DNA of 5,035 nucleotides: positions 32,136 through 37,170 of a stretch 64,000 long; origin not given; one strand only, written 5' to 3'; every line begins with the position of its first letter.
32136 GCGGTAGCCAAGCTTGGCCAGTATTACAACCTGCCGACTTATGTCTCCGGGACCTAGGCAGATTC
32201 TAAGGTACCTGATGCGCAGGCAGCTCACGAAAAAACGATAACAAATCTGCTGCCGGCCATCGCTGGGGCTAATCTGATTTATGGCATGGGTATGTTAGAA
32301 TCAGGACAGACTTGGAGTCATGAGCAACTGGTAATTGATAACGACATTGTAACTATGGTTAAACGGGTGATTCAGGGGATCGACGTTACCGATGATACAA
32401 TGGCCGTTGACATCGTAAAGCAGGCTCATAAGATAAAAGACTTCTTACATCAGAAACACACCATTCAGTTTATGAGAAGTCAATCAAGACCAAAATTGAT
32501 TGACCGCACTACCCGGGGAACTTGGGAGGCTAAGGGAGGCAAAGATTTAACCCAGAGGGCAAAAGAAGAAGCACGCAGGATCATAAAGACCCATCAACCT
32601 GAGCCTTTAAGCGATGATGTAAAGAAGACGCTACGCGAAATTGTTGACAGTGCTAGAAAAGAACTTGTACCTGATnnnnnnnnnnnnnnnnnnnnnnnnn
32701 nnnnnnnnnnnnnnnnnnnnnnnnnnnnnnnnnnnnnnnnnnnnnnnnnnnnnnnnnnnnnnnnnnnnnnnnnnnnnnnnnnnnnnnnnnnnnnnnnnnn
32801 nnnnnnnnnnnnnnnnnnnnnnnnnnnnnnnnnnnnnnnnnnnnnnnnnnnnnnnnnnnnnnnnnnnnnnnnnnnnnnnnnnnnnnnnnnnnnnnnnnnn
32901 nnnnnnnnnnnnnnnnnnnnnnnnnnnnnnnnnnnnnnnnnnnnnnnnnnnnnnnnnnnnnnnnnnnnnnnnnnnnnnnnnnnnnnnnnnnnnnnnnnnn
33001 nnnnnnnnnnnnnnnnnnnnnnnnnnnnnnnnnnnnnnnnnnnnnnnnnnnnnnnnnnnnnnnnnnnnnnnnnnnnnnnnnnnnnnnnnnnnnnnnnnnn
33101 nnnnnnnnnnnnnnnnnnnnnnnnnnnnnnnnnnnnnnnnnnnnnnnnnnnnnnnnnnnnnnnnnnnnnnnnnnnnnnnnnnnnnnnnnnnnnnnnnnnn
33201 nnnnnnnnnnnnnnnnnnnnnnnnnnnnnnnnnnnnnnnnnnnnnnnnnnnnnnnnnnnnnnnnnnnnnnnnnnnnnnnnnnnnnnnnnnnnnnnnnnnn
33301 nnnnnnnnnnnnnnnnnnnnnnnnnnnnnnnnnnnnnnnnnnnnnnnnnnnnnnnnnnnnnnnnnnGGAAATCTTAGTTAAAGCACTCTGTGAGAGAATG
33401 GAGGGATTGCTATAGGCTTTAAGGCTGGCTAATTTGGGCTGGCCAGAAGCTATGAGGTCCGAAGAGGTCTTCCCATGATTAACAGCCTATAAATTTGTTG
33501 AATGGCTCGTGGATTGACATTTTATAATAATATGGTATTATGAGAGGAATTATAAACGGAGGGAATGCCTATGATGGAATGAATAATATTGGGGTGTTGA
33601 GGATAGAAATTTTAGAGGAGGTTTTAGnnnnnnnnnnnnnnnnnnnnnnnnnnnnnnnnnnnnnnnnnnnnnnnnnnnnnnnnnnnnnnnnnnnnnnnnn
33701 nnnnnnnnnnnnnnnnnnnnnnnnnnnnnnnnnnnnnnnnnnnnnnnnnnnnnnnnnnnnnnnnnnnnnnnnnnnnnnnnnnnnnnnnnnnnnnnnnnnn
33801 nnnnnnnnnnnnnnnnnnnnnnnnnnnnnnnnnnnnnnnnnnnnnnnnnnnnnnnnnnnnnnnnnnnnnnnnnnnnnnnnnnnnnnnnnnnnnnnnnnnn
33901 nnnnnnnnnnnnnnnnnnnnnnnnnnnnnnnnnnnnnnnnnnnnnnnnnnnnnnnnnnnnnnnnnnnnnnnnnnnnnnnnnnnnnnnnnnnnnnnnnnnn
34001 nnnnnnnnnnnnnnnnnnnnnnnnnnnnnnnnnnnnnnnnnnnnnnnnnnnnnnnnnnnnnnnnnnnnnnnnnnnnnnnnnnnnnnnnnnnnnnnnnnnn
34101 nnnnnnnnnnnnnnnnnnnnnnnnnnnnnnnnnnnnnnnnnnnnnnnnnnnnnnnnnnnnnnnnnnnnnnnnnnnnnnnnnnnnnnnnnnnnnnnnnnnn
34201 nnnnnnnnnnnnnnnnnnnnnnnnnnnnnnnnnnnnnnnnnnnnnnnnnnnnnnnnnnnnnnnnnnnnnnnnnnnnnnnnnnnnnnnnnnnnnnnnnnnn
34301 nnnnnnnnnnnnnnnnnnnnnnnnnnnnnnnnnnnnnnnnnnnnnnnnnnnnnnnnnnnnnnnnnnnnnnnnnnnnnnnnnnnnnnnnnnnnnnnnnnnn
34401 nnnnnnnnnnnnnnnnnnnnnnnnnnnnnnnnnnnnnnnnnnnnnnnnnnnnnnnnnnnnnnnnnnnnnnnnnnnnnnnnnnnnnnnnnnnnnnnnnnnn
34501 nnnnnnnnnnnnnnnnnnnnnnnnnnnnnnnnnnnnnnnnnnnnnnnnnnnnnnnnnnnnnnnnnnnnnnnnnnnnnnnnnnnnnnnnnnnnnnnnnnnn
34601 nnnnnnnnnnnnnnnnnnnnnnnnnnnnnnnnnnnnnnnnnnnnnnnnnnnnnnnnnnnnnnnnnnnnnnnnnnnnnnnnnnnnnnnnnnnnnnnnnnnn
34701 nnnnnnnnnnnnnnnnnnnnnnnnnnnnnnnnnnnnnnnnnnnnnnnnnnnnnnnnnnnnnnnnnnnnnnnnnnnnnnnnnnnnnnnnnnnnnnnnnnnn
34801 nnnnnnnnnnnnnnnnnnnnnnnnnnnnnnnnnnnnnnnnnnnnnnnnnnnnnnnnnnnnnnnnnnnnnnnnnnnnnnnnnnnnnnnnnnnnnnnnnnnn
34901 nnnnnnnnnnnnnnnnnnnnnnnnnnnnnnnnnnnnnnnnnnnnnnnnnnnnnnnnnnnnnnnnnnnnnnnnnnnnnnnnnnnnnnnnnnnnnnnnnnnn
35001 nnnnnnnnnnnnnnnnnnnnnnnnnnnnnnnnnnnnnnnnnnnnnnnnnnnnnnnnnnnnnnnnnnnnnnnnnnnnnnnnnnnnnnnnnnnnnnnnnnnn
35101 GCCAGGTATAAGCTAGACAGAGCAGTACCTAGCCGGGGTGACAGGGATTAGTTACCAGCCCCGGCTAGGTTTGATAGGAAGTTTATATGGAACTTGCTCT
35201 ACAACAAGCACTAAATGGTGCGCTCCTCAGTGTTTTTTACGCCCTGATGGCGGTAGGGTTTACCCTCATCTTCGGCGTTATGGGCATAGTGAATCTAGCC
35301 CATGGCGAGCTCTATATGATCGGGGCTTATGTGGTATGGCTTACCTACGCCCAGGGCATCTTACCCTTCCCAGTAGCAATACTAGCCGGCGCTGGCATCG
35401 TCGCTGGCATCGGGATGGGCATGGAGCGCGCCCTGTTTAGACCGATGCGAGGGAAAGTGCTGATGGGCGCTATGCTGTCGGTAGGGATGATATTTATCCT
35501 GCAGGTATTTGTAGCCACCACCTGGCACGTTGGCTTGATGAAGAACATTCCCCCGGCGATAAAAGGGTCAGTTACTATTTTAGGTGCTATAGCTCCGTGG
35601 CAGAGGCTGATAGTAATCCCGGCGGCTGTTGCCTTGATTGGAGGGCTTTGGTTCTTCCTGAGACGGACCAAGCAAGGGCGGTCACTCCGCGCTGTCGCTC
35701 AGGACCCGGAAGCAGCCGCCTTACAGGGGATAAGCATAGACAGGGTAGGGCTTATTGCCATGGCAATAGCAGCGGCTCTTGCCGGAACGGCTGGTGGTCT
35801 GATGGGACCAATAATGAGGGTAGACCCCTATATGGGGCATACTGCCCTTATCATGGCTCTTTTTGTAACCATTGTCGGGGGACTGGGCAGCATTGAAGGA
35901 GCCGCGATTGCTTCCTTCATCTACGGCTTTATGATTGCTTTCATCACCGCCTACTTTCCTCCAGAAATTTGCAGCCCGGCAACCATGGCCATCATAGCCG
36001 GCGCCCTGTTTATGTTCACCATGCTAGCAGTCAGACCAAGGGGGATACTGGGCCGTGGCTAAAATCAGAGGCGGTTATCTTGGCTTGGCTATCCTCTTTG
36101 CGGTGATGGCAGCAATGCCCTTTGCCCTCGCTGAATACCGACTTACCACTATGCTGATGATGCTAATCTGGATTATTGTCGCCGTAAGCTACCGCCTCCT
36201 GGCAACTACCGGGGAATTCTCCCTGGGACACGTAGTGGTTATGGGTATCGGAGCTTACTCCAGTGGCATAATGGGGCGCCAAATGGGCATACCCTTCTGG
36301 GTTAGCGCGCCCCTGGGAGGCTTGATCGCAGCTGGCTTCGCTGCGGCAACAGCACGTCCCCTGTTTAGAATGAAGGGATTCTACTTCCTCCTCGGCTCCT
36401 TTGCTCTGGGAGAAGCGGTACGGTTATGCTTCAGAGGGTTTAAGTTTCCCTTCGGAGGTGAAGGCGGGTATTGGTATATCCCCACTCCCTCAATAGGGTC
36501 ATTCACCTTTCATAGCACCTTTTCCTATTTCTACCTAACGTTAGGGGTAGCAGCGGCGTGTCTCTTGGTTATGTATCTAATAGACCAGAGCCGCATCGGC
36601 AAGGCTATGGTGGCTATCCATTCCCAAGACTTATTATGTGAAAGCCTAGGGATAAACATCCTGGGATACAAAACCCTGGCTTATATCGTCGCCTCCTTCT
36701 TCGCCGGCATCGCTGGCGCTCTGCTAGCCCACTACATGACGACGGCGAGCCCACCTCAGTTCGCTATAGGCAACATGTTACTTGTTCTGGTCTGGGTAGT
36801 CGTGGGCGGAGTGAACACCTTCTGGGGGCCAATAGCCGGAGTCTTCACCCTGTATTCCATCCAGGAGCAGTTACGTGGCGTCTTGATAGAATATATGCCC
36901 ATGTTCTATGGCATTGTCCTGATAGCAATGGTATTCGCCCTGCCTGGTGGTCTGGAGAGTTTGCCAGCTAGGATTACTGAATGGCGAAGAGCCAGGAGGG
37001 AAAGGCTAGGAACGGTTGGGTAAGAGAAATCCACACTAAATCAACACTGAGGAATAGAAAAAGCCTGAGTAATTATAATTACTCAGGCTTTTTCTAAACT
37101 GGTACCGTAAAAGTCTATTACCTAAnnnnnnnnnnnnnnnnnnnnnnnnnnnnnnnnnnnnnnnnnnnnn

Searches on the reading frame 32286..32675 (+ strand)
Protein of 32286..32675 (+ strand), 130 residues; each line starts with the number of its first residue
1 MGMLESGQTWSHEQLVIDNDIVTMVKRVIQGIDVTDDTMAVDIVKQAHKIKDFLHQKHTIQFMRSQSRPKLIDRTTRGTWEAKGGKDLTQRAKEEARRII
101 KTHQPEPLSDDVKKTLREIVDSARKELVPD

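Call 12: search_protein_families(library=ncbifam, max_evalue=1e-10, proteins=[window:32286-32675:+])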
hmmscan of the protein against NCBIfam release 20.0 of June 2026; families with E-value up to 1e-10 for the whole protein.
window:32286-32675:+ (130 aa): 1 family
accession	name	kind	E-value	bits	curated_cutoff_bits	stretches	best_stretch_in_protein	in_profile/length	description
TIGR02369.2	trimeth_pyl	equivalog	5.3e-50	170.3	525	1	1-123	346-468/469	[trimethylamine--corrinoid protein] Co-methyltransferase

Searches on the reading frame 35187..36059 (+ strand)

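Call 12: search_protein_families(library=ncbifam, max_evalue=1e-10, proteins=[window:35187-36059:+])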
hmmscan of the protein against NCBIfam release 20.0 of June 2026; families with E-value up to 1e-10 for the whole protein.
window:35187-36059:+ (291 aa): 3 families
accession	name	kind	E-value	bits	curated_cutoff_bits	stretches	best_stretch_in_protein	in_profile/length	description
TIGR03409.1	urea_trans_UrtB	equivalog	1.8e-42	146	250.3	1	6-288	2-286/291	urea ABC transporter permease subunit UrtB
NF008011.0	PRK10740.1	equivalog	1.2e-34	120.4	379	1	5-290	9-302/308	high-affinity branched-chain amino acid ABC transporter permease LivH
TIGR03622.1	urea_t_UrtB_arc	equivalog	2.7e-34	118.7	374.25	1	16-280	12-272/284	urea ABC transporter, permease protein UrtB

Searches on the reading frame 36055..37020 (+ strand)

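Call 12: search_protein_families(library=ncbifam, max_evalue=1e-10, proteins=[window:36055-37020:+])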
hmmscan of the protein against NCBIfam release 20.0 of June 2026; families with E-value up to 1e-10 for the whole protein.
window:36055-37020:+ (322 aa): 3 families
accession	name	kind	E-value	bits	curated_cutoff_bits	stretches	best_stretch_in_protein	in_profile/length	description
NF008450.0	PRK11301.1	subfamily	1.8e-24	87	366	1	11-300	93-405/418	high-affinity branched-chain amino acid ABC transporter permease LivM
TIGR03408.1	urea_trans_UrtC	equivalog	2e-22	80.3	296.2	1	90-302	101-312/313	urea ABC transporter permease subunit UrtC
TIGR03727.1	urea_t_UrtC_arc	equivalog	6e-15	55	575.55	1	149-316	187-354/369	urea ABC transporter, permease protein UrtC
